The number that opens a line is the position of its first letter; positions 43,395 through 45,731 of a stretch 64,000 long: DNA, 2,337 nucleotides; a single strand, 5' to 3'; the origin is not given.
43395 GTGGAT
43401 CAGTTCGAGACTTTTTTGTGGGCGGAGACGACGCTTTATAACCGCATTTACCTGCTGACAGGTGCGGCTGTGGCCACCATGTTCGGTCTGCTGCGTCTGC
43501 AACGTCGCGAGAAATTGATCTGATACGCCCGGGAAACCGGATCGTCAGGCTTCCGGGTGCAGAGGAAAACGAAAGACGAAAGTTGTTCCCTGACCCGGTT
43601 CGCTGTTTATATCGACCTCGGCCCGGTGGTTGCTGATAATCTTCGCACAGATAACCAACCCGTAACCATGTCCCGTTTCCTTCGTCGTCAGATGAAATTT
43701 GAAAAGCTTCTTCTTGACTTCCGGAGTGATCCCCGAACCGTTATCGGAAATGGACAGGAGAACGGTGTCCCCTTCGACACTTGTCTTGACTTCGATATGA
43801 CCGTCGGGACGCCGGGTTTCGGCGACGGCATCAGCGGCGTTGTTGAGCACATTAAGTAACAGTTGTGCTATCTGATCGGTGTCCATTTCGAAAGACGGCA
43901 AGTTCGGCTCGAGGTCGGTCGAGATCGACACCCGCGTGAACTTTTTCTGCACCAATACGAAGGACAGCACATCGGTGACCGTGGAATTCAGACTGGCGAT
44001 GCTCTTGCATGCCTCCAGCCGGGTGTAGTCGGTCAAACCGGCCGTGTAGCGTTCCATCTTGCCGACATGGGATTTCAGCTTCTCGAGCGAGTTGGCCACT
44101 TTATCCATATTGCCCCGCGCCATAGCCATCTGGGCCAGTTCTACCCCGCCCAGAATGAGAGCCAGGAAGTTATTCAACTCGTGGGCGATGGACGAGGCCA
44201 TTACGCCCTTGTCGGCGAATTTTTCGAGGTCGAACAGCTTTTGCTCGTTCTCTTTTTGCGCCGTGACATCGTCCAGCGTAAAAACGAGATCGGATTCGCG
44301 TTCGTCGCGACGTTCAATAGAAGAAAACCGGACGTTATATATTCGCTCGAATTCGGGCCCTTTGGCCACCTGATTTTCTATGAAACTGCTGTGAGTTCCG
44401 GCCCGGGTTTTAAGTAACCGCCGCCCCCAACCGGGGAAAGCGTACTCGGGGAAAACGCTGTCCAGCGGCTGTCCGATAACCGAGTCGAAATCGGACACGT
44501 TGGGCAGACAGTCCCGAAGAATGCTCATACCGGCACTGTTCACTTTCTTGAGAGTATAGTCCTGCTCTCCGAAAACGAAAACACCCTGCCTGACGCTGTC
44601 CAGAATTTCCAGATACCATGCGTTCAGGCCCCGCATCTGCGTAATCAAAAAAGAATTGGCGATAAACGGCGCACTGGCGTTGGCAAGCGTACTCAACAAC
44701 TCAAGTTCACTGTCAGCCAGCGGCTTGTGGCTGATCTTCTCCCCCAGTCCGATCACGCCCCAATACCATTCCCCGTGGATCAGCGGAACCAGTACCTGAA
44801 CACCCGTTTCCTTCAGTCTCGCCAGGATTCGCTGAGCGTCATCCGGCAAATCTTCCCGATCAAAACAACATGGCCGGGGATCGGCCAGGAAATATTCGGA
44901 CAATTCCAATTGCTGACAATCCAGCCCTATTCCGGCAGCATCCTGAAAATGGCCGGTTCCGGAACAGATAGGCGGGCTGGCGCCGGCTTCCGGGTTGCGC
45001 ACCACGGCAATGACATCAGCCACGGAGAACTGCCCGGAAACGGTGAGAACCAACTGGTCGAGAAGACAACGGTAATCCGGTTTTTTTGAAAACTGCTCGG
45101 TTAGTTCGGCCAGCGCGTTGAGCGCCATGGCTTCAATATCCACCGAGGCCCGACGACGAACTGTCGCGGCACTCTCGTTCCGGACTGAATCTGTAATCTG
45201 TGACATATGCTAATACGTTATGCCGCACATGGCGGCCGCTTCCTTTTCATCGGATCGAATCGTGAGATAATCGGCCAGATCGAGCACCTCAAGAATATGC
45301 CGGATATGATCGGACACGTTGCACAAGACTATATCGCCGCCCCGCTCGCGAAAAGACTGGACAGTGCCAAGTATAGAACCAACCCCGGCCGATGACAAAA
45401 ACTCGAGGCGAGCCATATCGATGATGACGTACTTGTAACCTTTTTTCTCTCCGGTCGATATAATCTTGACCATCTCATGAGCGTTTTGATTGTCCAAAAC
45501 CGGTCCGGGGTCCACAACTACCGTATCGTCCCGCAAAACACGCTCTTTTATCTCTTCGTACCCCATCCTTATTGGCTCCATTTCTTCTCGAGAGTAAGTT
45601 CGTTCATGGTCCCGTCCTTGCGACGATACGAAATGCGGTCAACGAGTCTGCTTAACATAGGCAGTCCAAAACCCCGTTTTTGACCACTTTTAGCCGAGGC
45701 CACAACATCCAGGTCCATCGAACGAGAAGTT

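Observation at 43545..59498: A giant T9SS surface protein appears co-transcribed with a barrel-TPR protein, a sigma-less partner-switching module and an orphan histidine kinase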

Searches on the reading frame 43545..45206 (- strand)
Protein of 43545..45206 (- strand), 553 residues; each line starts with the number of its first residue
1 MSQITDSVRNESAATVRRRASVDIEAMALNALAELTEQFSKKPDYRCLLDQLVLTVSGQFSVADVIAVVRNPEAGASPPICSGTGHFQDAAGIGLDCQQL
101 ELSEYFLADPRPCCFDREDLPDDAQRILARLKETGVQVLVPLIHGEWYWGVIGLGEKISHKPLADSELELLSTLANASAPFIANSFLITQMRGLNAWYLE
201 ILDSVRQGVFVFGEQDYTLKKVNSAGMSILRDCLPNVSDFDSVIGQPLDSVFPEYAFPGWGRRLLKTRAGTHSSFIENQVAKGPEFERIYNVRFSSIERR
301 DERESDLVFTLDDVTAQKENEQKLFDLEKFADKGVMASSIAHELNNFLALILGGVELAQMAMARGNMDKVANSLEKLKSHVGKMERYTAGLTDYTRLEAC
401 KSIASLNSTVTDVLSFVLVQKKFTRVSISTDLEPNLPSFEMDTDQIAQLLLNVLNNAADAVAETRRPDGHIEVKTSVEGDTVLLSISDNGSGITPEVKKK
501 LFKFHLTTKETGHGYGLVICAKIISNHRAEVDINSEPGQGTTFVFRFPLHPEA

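Call 5: search_protein_families(library=pfam, proteins=[window:43545-45206:-], max_evalue=0.01)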
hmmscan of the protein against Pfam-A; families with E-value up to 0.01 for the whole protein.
window:43545-45206:- (553 aa): 5 families
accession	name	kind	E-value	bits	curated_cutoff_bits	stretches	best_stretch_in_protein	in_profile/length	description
PF02518.31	HATPase_c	-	1.5e-24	87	26.4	1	442-550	2-110/111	Histidine kinase-, DNA gyrase B-, and HSP90-like ATPase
PF14501.12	HATPase_c_5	-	2.4e-07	31.1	22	1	445-536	5-91/102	GHKL domain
PF00512.31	HisKA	-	2.4e-05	24.7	26.9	1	333-399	2-65/66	His Kinase A (phospho-acceptor) domain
PF13581.12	HATPase_c_2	-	0.00091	19.7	27.4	1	455-530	41-113/127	Histidine kinase-like ATPase domain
PF13589.12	HATPase_c_3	-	0.0035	17.8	25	1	450-511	7-63/137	Histidine kinase-, DNA gyrase B-, and HSP90-like ATPase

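Call 6: search_protein_families(library=ncbifam, proteins=[window:43545-45206:-], max_evalue=0.01)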
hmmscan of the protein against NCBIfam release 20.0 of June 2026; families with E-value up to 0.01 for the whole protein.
window:43545-45206:- (553 aa): 79 families (the best 25 are shown)
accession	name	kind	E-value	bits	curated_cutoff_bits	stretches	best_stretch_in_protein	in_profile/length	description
NF008468.0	PRK11360.1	equivalog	1.3e-45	155.9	646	1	198-552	270-611/616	two-component system sensor histidine kinase AtoS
NF052574.1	HisKinEspCMyxo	equivalog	7.5e-31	107.1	1200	1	291-548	375-636/785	serine histidine kinase EspC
NF010411.0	PRK13837.1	equivalog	4.1e-29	101.2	647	1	334-550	451-676/828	two-component system VirA-like sensor kinase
NF007688.0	PRK10364.1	equivalog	8.1e-29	100.7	479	1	321-550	228-452/460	two-component system sensor histidine kinase ZraS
NF041777.1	sens_FixL_Rhizob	equivalog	5.5e-27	94.5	850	1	319-551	248-483/485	sensor protein FixL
NF010076.0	PRK13557.1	subfamily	3.8e-26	91.6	631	1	313-550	143-395/540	histidine kinase famiy protein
NF038348.1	T2SS_HK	subfamily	1.9e-24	86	450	1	387-549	414-573/574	histidine kinase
NF047874.1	MASE3_PAS_HK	subfamily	5.2e-24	85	560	1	195-549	264-625/655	MASE3 domain-containing sensor histidine kinase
NF006800.0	PRK09303.1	equivalog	2.4e-23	82.7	342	1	303-551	122-379/383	histidine kinase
TIGR02916.1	PEP_his_kin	equivalog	4.1e-23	81.8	300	1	316-548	458-679/679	XrtA/PEP-CTERM system histidine kinase PrsK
NF047497.1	HK_LIC_12097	equivalog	6e-23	81.1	500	1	287-549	105-366/367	LIC_12097 family sensor histidine kinase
NF053867.1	SprKinKinDBac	equivalog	7.1e-23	80.8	775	1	319-550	272-498/500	sporulation kinase KinD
NF047466.1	hybrid_RR_LvrB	exception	2.6e-22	79.5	500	1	319-549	138-376/377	hybrid histidine kinase/response regulator LvrB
NF052573.1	HisKinEspAMyxo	equivalog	3.5e-22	78.2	1400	1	310-545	361-607/755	serine histidine kinase EspA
NF046020.1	HisKinCckABruc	equivalog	6.5e-22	77.2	1000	1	288-550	436-708/868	cell cycle histidine kinase CckA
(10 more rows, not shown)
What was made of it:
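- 43545..45206 (-): Soluble histidine kinase, 553 aa. A GAF-PAS head (aa 1-320, nt 44247-45206) is followed by a HisKA/HATPase_c transmitter (aa 321-553, nt 43548-44246). It has no receiver domain here. Pfam HATPase_c 1.5e-24 and HisKA 2.4e-5; NCBIfam AtoS-like 1.3e-45 (calls 5, 6).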

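Call 64: search_protein_families(library=pfam, alignment_id=A3, max_evalue=0.01)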
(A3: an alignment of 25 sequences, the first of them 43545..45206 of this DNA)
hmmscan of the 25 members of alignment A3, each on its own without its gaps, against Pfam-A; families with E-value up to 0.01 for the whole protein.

A. member 1, window:43545-45206:- (553 aa): 5 families
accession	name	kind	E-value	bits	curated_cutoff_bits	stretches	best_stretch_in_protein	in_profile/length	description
PF02518.31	HATPase_c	-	1.5e-24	87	26.4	1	442-550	2-110/111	Histidine kinase-, DNA gyrase B-, and HSP90-like ATPase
PF14501.12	HATPase_c_5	-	2.4e-07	31.1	22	1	445-536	5-91/102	GHKL domain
PF00512.31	HisKA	-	2.4e-05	24.7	26.9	1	333-399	2-65/66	His Kinase A (phospho-acceptor) domain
PF13581.12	HATPase_c_2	-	0.00091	19.7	27.4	1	455-530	41-113/127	Histidine kinase-like ATPase domain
PF13589.12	HATPase_c_3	-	0.0035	17.8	25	1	450-511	7-63/137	Histidine kinase-, DNA gyrase B-, and HSP90-like ATPase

B. families by the number of members that match (of 25 scanned): 16 families
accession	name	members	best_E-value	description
PF02518.31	HATPase_c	25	2.2e-25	Histidine kinase-, DNA gyrase B-, and HSP90-like ATPase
PF00512.31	HisKA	24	7.1e-09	His Kinase A (phospho-acceptor) domain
PF14501.12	HATPase_c_5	18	1.4e-08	GHKL domain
PF13185.12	GAF_2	17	4e-08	GAF domain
PF01590.32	GAF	11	3.3e-06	GAF domain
PF12860.13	PAS_7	10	9.1e-05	PAS fold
PF13492.12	GAF_3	9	3.1e-07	GAF domain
PF00072.30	Response_reg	7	6.7e-22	Response regulator receiver domain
PF13188.13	PAS_8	7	4.1e-10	PAS domain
PF13581.12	HATPase_c_2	7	8.7e-05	Histidine kinase-like ATPase domain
PF13589.12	HATPase_c_3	7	0.00044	Histidine kinase-, DNA gyrase B-, and HSP90-like ATPase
PF08448.16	PAS_4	6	5.7e-13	PAS fold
PF23198.2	PDE8A_N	5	1.1e-05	PDE8A-like, N-terminal domain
PF00989.32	PAS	4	1.3e-08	PAS fold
PF13426.13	PAS_9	3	5.1e-13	PAS domain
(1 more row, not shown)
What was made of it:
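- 43545..45206 (-): GAF_2 is detected in 17 of 25 orthologues, PAS_7 in 10 of 25 and Response_reg in 7 of 25 (call 64).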

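Call 65: search_solved_structures(query=A3, max_evalue=0.001)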
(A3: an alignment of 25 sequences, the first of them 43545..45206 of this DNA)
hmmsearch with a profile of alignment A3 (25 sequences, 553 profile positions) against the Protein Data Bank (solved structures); distinct sequences matched with E-value up to 0.001: 94 (the best 60 are shown).
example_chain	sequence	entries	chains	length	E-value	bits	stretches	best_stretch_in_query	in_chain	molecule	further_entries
9jfj_A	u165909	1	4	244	2.4e-48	168.1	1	322-549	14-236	Sensor histidine kinase ZraS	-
3a0r_A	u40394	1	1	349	2.4e-43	151.6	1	285-551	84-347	Sensor protein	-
4gcz_A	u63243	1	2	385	6.7e-40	140.2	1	306-551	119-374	Blue-light photoreceptor, Sensor protein fixL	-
8a7f_A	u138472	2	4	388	8.3e-40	139.9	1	295-550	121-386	Putative Sensory box protein,Sensor protein FixL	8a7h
8a3u_A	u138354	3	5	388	9e-40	139.8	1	298-550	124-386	Putative Sensory box protein,Sensor protein FixL | Putative Sensory box protein,Putative Sensory box protein,Sensor protein FixL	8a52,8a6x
5idj_A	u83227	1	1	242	3.1e-38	134.7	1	323-549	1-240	Histidine kinase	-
8vc9_A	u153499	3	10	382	2.3e-36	128.6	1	315-548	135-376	Leptospira virulence regulator B (LvrB) | histidine kinase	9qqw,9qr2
4jas_A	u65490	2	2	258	8.5e-34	120.1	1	311-549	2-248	Histidine kinase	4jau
3d36_A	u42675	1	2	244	2.4e-33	118.6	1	324-550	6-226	Sporulation kinase B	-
6azr_A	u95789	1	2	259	1.1e-31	113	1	311-549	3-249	Sensor histidine kinase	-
5uht_A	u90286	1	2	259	1.2e-31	113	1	311-549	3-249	Sensor histidine kinase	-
2c2a_A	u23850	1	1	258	1.3e-31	112.9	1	311-549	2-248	SENSOR HISTIDINE KINASE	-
3dge_A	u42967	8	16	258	1.4e-31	112.7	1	311-549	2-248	Sensor protein | Histidine kinase | Sensor histidine kinase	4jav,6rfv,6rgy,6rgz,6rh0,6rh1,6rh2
8u4x_A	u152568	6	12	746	4.7e-31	111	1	335-549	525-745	histidine kinase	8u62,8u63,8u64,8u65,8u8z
6rh7_A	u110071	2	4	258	1.2e-29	106.4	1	311-549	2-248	Sensor histidine kinase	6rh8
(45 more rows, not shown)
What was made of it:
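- On Two-component histidine kinase (HisKA family): PDB profile matches to ZraS reach 2.4e-48, and FixL also matches (call 65).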

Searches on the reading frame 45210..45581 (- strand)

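Call 5: search_protein_families(library=pfam, proteins=[window:45210-45581:-], max_evalue=0.01)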
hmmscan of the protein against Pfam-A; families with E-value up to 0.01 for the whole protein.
window:45210-45581:- (123 aa): 2 families
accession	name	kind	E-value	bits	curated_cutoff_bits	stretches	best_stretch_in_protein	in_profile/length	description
PF01740.26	STAS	-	4.8e-17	62.1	22.6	1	17-115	7-106/106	STAS domain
PF13466.11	STAS_2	-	3.4e-08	34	29.2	1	48-102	26-79/80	STAS domain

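Call 6: search_protein_families(library=ncbifam, proteins=[window:45210-45581:-], max_evalue=0.01)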
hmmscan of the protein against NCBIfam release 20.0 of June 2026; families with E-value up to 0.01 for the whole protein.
window:45210-45581:- (123 aa): 2 families
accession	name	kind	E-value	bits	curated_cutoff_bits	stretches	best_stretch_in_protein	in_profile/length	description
TIGR00377.1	ant_ant_sig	superfamily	5.3e-16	58.4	53.45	1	17-112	10-106/108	anti-sigma factor antagonist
TIGR02886.1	spore_II_AA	equivalog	7.3e-15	54.9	114.75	1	18-115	7-105/106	anti-sigma F factor antagonist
